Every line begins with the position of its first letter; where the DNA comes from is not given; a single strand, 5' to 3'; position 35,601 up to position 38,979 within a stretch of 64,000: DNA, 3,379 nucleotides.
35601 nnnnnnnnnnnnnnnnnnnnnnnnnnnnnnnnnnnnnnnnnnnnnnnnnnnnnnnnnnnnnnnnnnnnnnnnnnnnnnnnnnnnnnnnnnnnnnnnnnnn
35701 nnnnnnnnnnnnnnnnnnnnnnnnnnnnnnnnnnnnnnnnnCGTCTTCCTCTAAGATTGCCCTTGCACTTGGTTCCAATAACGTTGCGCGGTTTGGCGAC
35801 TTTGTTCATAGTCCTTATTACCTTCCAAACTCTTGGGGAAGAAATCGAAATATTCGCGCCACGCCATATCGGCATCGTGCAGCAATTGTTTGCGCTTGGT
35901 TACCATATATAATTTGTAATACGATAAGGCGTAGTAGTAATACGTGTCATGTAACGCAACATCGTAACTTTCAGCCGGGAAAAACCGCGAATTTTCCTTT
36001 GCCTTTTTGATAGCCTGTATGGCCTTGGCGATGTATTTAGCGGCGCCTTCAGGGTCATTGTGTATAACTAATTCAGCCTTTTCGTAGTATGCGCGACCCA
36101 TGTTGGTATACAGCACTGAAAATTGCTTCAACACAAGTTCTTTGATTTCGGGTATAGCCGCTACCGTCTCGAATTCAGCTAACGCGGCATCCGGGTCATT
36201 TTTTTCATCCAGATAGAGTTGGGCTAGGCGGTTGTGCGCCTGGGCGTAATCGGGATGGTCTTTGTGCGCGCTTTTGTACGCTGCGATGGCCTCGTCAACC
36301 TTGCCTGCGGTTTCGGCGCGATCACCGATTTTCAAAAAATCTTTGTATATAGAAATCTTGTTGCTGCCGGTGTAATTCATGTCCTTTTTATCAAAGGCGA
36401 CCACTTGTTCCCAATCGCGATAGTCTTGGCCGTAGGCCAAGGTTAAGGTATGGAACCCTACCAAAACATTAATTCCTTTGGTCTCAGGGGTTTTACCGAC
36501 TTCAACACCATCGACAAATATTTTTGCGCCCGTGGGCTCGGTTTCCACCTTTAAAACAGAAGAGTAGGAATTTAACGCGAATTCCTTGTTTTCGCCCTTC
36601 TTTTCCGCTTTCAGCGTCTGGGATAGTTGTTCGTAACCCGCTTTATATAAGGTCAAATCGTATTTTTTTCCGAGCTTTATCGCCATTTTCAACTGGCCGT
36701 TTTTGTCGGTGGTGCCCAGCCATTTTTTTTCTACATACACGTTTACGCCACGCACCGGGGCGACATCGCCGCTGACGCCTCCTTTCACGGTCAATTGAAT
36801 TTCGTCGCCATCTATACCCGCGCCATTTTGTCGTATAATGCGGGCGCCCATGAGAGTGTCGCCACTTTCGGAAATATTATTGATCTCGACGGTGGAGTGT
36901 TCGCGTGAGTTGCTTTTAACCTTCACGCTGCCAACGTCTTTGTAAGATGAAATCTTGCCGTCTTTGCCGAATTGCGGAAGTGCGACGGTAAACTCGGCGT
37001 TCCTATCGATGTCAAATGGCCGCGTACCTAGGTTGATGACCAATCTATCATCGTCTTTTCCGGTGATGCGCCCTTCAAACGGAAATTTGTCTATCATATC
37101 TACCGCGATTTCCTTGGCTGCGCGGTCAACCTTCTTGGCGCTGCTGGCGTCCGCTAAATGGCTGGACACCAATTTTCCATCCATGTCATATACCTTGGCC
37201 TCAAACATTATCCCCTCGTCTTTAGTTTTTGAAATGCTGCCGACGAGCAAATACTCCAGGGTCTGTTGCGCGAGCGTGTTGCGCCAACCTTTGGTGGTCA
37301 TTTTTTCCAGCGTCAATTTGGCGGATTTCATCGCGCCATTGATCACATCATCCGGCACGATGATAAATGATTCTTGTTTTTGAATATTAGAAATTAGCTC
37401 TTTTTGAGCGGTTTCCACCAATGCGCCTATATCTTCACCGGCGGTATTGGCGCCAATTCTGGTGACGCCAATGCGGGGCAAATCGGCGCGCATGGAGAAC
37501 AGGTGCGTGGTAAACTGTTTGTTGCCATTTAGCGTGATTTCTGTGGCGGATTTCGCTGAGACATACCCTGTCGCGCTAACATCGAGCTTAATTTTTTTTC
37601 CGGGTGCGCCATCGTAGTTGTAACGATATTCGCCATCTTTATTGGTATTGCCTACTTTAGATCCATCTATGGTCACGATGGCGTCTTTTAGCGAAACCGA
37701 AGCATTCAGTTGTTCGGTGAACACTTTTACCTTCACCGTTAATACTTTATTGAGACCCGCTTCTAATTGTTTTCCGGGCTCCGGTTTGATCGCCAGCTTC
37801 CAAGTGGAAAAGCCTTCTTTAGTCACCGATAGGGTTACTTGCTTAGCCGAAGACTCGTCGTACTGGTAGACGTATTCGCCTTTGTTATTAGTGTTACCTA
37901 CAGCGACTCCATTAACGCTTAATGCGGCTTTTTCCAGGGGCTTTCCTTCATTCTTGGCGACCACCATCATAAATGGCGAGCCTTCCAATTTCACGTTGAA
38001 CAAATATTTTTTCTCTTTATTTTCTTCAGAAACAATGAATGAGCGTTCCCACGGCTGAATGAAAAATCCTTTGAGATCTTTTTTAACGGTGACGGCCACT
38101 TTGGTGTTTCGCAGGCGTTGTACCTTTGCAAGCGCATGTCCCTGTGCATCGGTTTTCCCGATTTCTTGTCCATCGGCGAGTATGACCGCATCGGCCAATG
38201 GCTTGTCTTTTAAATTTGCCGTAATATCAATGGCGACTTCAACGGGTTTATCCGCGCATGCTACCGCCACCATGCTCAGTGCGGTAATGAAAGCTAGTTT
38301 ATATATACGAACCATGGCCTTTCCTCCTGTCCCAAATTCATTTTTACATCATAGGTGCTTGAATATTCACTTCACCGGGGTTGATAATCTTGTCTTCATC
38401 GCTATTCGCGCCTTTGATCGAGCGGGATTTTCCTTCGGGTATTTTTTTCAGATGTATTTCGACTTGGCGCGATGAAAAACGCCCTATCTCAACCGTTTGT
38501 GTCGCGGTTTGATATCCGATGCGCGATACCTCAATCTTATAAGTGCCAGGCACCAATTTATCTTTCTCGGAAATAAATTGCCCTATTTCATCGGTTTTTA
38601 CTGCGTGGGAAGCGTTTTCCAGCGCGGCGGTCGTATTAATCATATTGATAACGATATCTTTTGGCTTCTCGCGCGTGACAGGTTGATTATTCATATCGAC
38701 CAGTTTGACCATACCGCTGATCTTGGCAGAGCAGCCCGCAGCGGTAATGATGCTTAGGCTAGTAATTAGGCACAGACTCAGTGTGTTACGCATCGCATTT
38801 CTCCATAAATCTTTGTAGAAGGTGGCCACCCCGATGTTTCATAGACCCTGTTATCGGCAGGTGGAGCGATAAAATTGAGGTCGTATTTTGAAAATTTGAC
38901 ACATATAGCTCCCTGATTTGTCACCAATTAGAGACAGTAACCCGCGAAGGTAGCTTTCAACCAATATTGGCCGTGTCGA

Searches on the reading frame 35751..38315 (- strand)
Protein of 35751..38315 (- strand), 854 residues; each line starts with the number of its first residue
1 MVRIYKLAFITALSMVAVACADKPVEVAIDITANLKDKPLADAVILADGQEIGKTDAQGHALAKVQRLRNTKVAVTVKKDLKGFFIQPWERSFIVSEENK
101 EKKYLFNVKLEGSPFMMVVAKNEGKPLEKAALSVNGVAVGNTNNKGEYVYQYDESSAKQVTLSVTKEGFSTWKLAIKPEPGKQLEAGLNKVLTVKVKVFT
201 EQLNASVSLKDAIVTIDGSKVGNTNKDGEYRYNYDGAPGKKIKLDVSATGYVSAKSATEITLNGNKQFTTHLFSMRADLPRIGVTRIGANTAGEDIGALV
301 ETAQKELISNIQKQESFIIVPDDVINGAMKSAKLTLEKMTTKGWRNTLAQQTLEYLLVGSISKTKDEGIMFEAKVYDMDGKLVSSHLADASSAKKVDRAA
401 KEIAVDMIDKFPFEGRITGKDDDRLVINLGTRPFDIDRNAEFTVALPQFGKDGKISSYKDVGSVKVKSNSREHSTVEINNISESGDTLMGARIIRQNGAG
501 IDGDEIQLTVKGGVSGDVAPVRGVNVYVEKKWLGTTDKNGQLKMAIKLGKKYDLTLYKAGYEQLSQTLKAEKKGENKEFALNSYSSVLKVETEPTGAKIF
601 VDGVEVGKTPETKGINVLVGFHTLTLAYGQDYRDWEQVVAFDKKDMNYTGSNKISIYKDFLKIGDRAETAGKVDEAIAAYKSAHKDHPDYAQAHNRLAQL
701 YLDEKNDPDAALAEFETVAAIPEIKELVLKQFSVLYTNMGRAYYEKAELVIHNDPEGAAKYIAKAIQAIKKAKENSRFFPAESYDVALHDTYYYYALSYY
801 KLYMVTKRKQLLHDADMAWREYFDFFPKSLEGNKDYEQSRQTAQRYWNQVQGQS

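Call 59: search_protein_families(library=pfam, proteins=[window:35751-38315:-], max_evalue=0.0001)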
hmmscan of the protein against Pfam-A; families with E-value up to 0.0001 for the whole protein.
window:35751-38315:- (854 aa): 8 families
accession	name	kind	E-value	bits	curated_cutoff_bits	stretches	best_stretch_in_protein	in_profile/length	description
PF08308.17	PEGA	-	1.7e-16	60.3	20.8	1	586-644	2-58/71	PEGA domain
PF13715.12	CarbopepD_reg_2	-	2.1e-10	41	32.2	1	518-584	11-77/88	CarboxypepD_reg-like domain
PF13620.12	CarboxypepD_reg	-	3e-09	37.5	32.3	0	119-184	6-75/82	Carboxypeptidase regulatory-like domain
PF13432.12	TPR_16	-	3.9e-08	34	32.7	1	661-718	1-57/65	Tetratricopeptide repeat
PF25058.1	ARM_TT21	-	1.2e-07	32.3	27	1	669-710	106-147/155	Tetratricopeptide repeat protein 21 ARM repeat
PF23374.1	Fn3_arc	-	1.6e-07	31.7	28.9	0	211-231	37-57/78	Archaeal fibronectin-III type-like domain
PF14559.12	TPR_19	-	9.5e-07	29.5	25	1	670-719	4-52/68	Tetratricopeptide repeat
PF13414.12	TPR_11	-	1.1e-05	25.5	26.8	1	671-702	8-39/42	TPR repeat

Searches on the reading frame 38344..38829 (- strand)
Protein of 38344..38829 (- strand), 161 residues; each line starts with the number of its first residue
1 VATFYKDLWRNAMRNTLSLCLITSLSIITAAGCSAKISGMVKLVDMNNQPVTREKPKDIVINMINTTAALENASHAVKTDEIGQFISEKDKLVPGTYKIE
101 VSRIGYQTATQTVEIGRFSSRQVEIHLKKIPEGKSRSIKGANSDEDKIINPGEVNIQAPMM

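Call 59: search_protein_families(library=pfam, proteins=[window:38344-38829:-], max_evalue=0.0001)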
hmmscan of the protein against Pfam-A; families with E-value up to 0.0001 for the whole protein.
window:38344-38829:- (161 aa): 2 families
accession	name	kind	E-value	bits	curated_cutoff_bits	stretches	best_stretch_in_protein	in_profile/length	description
PF13620.12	CarboxypepD_reg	-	5e-07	30.4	32.3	1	70-127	25-81/82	Carboxypeptidase regulatory-like domain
PF13715.12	CarbopepD_reg_2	-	3.4e-05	24.2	32.2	1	70-129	21-78/88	CarboxypepD_reg-like domain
